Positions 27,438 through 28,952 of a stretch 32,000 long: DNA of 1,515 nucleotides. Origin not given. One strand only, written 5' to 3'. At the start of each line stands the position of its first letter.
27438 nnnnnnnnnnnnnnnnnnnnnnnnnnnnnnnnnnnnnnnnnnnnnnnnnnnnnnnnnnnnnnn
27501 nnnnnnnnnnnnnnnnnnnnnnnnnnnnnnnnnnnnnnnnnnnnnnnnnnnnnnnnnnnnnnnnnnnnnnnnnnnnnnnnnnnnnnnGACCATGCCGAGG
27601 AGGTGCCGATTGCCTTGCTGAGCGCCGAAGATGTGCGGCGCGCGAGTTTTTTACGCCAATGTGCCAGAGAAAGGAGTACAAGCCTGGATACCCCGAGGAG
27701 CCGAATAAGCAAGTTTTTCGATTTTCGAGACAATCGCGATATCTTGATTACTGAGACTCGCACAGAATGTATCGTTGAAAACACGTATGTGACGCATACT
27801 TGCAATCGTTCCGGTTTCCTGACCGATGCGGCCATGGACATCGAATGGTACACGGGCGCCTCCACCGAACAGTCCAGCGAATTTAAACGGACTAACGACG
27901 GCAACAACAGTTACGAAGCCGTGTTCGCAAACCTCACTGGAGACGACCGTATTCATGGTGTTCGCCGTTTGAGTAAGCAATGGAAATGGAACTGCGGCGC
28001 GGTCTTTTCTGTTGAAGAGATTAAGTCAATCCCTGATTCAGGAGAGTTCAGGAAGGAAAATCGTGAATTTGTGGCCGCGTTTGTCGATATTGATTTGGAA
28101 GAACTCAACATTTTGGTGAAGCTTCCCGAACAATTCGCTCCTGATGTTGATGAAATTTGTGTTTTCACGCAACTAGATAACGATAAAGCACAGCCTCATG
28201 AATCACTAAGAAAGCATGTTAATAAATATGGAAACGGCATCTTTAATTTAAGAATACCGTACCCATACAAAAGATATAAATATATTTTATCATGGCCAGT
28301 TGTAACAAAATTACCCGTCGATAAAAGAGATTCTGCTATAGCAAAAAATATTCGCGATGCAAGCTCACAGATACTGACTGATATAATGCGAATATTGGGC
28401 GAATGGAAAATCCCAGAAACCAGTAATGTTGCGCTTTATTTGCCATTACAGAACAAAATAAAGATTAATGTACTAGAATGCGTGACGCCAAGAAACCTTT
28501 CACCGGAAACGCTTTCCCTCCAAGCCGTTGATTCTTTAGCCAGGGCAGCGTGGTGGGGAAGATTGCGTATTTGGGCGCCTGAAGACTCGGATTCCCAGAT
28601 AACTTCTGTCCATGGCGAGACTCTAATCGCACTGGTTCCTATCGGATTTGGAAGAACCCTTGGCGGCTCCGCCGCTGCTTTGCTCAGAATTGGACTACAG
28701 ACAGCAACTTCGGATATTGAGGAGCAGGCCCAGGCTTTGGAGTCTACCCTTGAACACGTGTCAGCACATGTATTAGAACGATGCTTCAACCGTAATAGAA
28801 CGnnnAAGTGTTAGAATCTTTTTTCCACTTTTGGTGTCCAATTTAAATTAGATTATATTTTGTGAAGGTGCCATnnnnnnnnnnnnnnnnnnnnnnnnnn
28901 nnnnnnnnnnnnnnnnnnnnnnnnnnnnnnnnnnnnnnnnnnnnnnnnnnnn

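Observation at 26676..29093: Orphan metallophosphoesterase fusion protein plus a 72-aa ORF as cargo next to the integrase: candidate undescribed defence or signalling module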

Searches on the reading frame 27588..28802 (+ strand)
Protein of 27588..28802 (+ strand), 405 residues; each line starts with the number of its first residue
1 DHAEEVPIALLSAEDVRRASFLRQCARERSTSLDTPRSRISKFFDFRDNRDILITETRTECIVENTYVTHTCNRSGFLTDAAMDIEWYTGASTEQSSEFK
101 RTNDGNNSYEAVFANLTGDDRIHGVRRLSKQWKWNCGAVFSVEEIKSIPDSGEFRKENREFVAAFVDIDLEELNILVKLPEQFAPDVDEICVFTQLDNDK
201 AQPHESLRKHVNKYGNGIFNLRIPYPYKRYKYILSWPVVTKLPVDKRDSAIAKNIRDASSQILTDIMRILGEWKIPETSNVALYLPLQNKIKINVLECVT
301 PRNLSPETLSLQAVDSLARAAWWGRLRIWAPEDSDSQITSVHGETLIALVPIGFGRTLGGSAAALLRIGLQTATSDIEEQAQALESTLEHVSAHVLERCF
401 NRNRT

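Call 27: predict_structure(alignment_id=A2)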
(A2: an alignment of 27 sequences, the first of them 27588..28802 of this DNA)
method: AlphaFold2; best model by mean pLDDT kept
length: 405 residues; sequences in the alignment: 27
mean_pLDDT: 90.4   pTM: 0.88
mean pLDDT of the five models: 90.4, 88.4, 88.2, 87.9, 87.0
residues with pLDDT >= 90: 280; 70-90: 105; 50-70: 17; < 50: 3
segments of 3 or more residues with pLDDT < 50: none
pLDDT, mean of each block of 10 residues (from residue 1): 64 85 81 83 96 97 95 92 97 96 88 92 96 95 91 95 96 98 96 96 96 97 96 97 89 94 94 91 89 86 87 83 90 65 91 86 94 82 90 93 84
secondary structure, 60 per line:
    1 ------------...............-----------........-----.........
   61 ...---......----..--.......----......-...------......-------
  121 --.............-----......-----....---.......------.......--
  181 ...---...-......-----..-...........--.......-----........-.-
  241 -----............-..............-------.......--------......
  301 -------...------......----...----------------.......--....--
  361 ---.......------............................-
elements in order: H13-27 E39-46 E52-63 E67-72 E81-87 E92-97 E99-101 E108-113 E123-135 H142-146 H152-155 E159-165 E172-178 E191-196 H205-210 E211-215 E218-224 E230-237 H246-257 H259-272 E280-286 E295-300 E308-310 H317-322 E327-329 E346-352 H355-358 E364-370 H377-404

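Call 30: fold_search(model_id=the predicted structure, library=pdb)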
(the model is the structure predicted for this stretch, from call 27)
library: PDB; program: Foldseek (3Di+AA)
matches with E <= 10: 1686; with E <= 0.001: 22
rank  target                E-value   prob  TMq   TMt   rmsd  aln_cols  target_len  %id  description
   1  3kd4_A                3.1e-06  1.00  0.29  0.24  22.7       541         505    8  CRYSTAL STRUCTURE OF A PUTATIVE PROTEASE (BDI_1141) FROM PARABACTEROIDES DISTASONIS ATCC 8503 AT 2.00 A RESOLUTION (released 2009-11-24)
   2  3cia_D                8.9e-06  1.00  0.28  0.20   6.5       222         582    5  Crystal structure of cold-aminopeptidase from Colwellia psychrerythraea (released 2008-07-01)
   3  3cia_A                1.5e-05  1.00  0.28  0.20   6.3       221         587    6  Crystal structure of cold-aminopeptidase from Colwellia psychrerythraea (released 2008-07-01)
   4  3cia_B                2.7e-05  1.00  0.27  0.20   7.2       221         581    5  Crystal structure of cold-aminopeptidase from Colwellia psychrerythraea (released 2008-07-01)
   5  8j9c_A                1.4e-04  1.00  0.22  0.16   8.6       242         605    8  Crystal structure of M61 peptidase (apo-form) from Xanthomonas campestris (released 2024-05-01)
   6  3c2w_H                1.5e-04  0.99  0.22  0.19  15.8       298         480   13  Crystal structure of the photosensory core domain of P. aeruginosa bacteriophytochrome PaBphP in the Pfr state (released 2008-09-23)
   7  4wz9_B                2.0e-04  0.99  0.24  0.13  19.0       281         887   10  APN1 from Anopheles gambiae (released 2015-06-17)
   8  5c5k_B                2.3e-04  1.00  0.23  0.20  14.4       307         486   11  Structure of the Pfr form of a canonical phytochrome (released 2016-02-17)
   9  4wz9_A                2.3e-04  1.00  0.25  0.13  16.2       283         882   11  APN1 from Anopheles gambiae (released 2015-06-17)
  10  2ool_B                2.4e-04  0.97  0.18  0.24  16.1       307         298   12  Crystal structure of the chromophore-binding domain of an unusual bacteriophytochrome RpBphP3 from R. palustris (released 2007-07-10)
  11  7z28_A                2.6e-04  0.99  0.23  0.12  18.6       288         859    6  High-resolution crystal structure of ERAP1 with bound bestatin analogue inhibitor (released 2022-07-27)
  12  9gjs                  3.0e-04  0.99  0.22  0.12  18.5       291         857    7  ERAP1 in complex with 1-[2-(6-bromo-3-oxo-3,4-dihydro-2H-1,4-benzoxazin-4-yl)acetamido]-4,4-difluorocyclohexane-1-carbox (released 2025-01-22)
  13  8upk_A                3.2e-04  0.99  0.22  0.13  15.3       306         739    9  Pr/Pfr heterodimer (hybrid) state of Stigmatella aurantiaca bacteriophytochrome 2 (released 2024-09-25)
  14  8b6l_O                3.6e-04  1.00  0.27  0.20  15.7       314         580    7  Subtomogram average of the human Sec61-TRAP-OSTA-translocon (released 2022-12-07)
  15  5k1v_A                4.2e-04  0.99  0.23  0.12  17.6       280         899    8  Crystal structure of Endoplasmic Reticulum aminopeptidase 2 (ERAP2) in complex with a diaminobenzoic acid derivative l (released 2017-03-29)
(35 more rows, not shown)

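Call 31: search_protein_representatives(alignment_id=A3)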
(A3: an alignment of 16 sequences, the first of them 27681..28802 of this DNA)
Query: 16 sequences, 386 profile positions. Proteins with E-value up to 0.001 (for the whole library): 272; up to 1e-10: 196; up to 1e-30: 134. The best 150 are listed.
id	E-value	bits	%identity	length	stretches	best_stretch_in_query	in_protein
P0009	1.2e-125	435.9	-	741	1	2-384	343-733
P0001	7.2e-117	407.1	-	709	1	3-385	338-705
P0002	1.0e-114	400.0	-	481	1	2-385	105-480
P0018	2.3e-109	382.4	-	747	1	2-382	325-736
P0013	2.5e-108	379.0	-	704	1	2-382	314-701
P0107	4.5e-101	355.1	-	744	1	2-383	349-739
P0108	7.1e-101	354.4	-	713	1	6-381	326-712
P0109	3.3e-99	349.0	-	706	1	3-384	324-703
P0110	1.3e-96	340.4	-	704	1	2-380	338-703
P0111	2.7e-96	339.4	-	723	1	4-383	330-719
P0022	8.6e-96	337.7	-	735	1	6-381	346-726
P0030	5.1e-93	328.6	-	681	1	3-385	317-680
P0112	1.1e-91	324.2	-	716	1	4-383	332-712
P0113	4.8e-91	322.1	-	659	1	2-384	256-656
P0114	2.2e-88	313.3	-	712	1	4-384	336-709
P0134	2.6e-70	253.9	-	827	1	6-381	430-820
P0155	1.4e-63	231.7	-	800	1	4-381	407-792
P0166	3.8e-60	220.4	-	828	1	5-362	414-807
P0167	7.5e-60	219.4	-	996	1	4-351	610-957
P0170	6.9e-58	212.9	-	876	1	5-359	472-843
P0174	5.7e-57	209.9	-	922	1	2-380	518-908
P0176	1.1e-56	208.9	-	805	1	6-381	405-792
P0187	9.9e-53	196.0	-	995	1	4-368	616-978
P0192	1.1e-51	192.5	-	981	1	4-352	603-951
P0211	1.4e-41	159.3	-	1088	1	3-351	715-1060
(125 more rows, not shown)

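Call 32: search_protein_families(library=pfam, proteins=[P0167, P0187, P0192, P0211, P0174, P0170, P0134, P0166, P0155, P0176], max_evalue=0.01)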
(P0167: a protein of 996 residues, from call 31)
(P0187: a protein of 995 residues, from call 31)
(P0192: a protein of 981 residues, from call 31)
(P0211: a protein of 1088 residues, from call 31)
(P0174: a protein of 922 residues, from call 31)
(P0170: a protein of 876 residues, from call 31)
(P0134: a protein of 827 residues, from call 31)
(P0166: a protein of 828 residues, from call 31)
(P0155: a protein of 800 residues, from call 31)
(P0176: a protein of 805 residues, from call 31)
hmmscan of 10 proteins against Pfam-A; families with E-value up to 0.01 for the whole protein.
P0167 (996 aa): 3 families
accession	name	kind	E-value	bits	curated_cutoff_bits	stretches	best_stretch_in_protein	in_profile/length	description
PF00149.33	Metallophos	-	6.3e-11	43.5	21.5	1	297-516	2-190/191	Calcineurin-like phosphoesterase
PF00656.27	Peptidase_C14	-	1.7e-05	25.1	21.4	1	75-244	53-201/233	Caspase domain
PF12850.12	Metallophos_2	-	0.0015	19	27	0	297-545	2-140/154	Calcineurin-like phosphoesterase superfamily domain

P0187 (995 aa): 2 families
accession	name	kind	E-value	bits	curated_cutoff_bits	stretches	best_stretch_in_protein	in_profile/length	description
PF00149.33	Metallophos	-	8.5e-11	43.1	21.5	1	297-524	1-190/191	Calcineurin-like phosphoesterase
PF12850.12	Metallophos_2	-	3.2e-09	37.4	27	1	298-413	2-92/154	Calcineurin-like phosphoesterase superfamily domain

P0192 (981 aa): 2 families
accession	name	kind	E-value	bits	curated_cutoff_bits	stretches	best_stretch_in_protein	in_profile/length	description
PF00149.33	Metallophos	-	1.7e-09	38.8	21.5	1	304-510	2-190/191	Calcineurin-like phosphoesterase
PF12850.12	Metallophos_2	-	4.1e-06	27.3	27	0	474-541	90-142/154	Calcineurin-like phosphoesterase superfamily domain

P0211 (1088 aa): 2 families
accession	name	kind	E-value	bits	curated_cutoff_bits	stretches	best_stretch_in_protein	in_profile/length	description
PF00149.33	Metallophos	-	2.1e-28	100.5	21.5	2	403-623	2-190/191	Calcineurin-like phosphoesterase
PF12850.12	Metallophos_2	-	6.5e-13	49.4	27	1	403-654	2-142/154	Calcineurin-like phosphoesterase superfamily domain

P0174 (922 aa): 5 families
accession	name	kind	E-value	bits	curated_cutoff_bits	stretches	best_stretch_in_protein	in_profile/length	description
PF13676.11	TIR_2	-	3e-22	79.8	28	1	5-113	1-109/122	TIR domain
PF00149.33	Metallophos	-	4.2e-12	47.3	21.5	1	207-429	3-190/191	Calcineurin-like phosphoesterase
PF01582.25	TIR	-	6.6e-08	33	21.3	1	3-88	2-93/179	TIR domain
PF12850.12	Metallophos_2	-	7.3e-06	26.5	27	1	207-466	3-149/154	Calcineurin-like phosphoesterase superfamily domain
PF08937.16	ThsB_TIR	-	0.0035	18.1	21.2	0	46-92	50-96/100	Thoeris protein ThsB, TIR-like domain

P0170 (876 aa): 2 families
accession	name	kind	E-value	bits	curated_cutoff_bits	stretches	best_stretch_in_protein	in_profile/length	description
PF00149.33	Metallophos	-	8.7e-11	43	21.5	1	16-210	3-174/191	Calcineurin-like phosphoesterase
PF12850.12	Metallophos_2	-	0.0036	17.8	27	0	16-86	3-60/154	Calcineurin-like phosphoesterase superfamily domain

P0134 (827 aa): 2 families
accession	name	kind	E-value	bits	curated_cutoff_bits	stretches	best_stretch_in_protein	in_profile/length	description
PF00149.33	Metallophos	-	6.6e-12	46.7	21.5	1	15-87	3-74/191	Calcineurin-like phosphoesterase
PF12850.12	Metallophos_2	-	2.3e-06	28.2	27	0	15-96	3-60/154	Calcineurin-like phosphoesterase superfamily domain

P0166 (828 aa): 2 families
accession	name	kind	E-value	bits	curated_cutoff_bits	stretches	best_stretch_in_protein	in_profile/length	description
PF00149.33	Metallophos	-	7.7e-11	43.2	21.5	1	15-109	3-92/191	Calcineurin-like phosphoesterase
PF12850.12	Metallophos_2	-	0.00028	21.4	27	0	257-343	84-140/154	Calcineurin-like phosphoesterase superfamily domain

P0155 (800 aa): 2 families
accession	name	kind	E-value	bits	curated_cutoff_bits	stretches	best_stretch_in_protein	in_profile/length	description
PF00149.33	Metallophos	-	1.2e-12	49.1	21.5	1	40-134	3-86/191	Calcineurin-like phosphoesterase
PF12850.12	Metallophos_2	-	0.00045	20.7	27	0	257-339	84-138/154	Calcineurin-like phosphoesterase superfamily domain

P0176 (805 aa): 2 families
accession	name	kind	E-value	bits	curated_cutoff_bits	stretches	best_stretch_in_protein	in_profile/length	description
PF00149.33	Metallophos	-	9.8e-14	52.7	21.5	1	20-98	2-72/191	Calcineurin-like phosphoesterase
PF12850.12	Metallophos_2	-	0.0001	22.8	27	0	21-94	3-62/154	Calcineurin-like phosphoesterase superfamily domain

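Call 54: find_encoding_contigs(protein=P0174, flank=8000, max_places=2)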
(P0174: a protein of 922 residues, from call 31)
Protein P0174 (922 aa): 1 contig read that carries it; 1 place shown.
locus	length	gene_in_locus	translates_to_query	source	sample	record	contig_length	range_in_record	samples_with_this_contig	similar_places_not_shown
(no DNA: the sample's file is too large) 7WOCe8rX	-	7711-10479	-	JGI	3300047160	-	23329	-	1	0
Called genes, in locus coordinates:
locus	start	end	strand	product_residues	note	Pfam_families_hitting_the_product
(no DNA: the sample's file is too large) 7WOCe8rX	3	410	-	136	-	?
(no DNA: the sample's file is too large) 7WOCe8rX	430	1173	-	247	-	PF13672:PP2C_2 (weak)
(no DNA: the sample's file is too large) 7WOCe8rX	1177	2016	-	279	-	-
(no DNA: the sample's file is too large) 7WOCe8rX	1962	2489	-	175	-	-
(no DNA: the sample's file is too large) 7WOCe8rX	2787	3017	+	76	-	-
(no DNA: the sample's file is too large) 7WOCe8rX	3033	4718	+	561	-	PF00069:Pkinase (faint)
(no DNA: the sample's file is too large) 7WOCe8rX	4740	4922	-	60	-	-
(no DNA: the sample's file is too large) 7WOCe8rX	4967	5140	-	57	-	-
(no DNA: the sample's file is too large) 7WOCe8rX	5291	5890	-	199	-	-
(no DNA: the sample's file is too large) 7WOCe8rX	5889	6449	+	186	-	PF01894:YjbQ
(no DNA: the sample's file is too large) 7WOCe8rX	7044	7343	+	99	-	-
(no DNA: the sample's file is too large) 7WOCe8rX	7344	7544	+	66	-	-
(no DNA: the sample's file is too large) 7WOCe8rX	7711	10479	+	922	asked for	PF01582:TIR, PF13676:TIR_2, PF00149:Metallophos, PF12850:Metallophos_2 (faint)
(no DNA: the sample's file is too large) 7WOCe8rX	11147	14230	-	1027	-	PF20308:TPR-S, PF01734:Patatin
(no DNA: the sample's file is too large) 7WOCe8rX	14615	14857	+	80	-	-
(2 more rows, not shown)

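Call 55: find_encoding_contigs(protein=P0167, flank=8000, max_places=2)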
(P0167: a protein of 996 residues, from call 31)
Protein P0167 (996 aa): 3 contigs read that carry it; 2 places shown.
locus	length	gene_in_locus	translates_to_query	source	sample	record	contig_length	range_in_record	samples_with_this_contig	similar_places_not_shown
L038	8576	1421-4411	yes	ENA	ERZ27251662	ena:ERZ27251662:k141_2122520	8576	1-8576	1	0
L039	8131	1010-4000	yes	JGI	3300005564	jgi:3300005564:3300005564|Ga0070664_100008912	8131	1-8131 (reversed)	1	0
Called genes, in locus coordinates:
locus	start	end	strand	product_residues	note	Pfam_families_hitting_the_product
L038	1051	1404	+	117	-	-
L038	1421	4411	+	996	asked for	PF00656:Peptidase_C14 (faint), PF00149:Metallophos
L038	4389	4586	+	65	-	-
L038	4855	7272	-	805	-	PF00069:Pkinase (faint), PF01636:APH (faint), PF03109:ABC1, PF05147:LANC_like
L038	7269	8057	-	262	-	-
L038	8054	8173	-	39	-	-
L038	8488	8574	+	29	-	?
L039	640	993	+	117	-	-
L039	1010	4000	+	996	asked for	PF00656:Peptidase_C14 (faint), PF00149:Metallophos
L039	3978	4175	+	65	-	-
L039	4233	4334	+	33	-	-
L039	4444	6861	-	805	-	PF00069:Pkinase (faint), PF01636:APH (faint), PF03109:ABC1, PF05147:LANC_like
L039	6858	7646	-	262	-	-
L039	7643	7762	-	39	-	-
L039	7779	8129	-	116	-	?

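Call 90: fold_search(model_id=the predicted structure, library=viral)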
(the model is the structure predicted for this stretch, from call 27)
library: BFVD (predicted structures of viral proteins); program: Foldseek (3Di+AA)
matches with E <= 10: 1484; with E <= 0.001: 8
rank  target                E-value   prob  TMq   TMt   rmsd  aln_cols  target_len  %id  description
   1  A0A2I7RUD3            6.9e-05  0.94  0.14  0.07  15.5       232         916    9  (no name in the UniProt tables at hand)
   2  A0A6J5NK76            3.3e-04  0.23  0.09  0.09  35.1       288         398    9  Uncharacterized protein [uncultured Caudovirales phage]
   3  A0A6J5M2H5            4.1e-04  0.44  0.11  0.10  34.1       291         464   10  Uncharacterized protein [uncultured Caudovirales phage]
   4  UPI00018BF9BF         4.9e-04  1.00  0.18  0.32   3.1       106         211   10  (no name look-up for this kind of identifier)
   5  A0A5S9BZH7            6.1e-04  1.00  0.27  0.53   3.4       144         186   16  Uncharacterized protein [Tenacibaculum phage PTm1]
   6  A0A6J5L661            6.5e-04  0.28  0.10  0.07  27.4       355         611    8  Uncharacterized protein [uncultured Caudovirales phage]
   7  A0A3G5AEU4            8.1e-04  0.87  0.16  0.20  19.2       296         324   11  Hedgehog/Intein (Hint) domain-containing protein [Satyrvirus sp.]
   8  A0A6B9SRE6            8.6e-04  0.91  0.14  0.09  19.8       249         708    9  (no name in the UniProt tables at hand)
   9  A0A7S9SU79            1.1e-03  0.54  0.13  0.14  18.9       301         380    9  Uncharacterized protein [Virus NIOZ-UU159]
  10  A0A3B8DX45            1.3e-03  1.00  0.27  0.46   4.7       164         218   12  Class III holin [Proteus phage Stubb]
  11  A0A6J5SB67            1.4e-03  0.35  0.10  0.13  19.2       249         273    7  Uncharacterized protein [uncultured Caudovirales phage]
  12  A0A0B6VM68            2.2e-03  1.00  0.18  0.22   3.0       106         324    8  Sigma C [Pycnonotidae orthoreovirus]
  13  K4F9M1                2.2e-03  1.00  0.26  0.44   6.0       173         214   12  Uncharacterized protein [Cronobacter phage vB_CsaM_GAP32]
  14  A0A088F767            2.3e-03  0.41  0.13  0.08  22.7       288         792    8  (no name in the UniProt tables at hand)
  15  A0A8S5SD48            2.5e-03  0.18  0.10  0.12  28.7       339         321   10  Uncharacterized protein [Siphoviridae sp. ctqBc4]
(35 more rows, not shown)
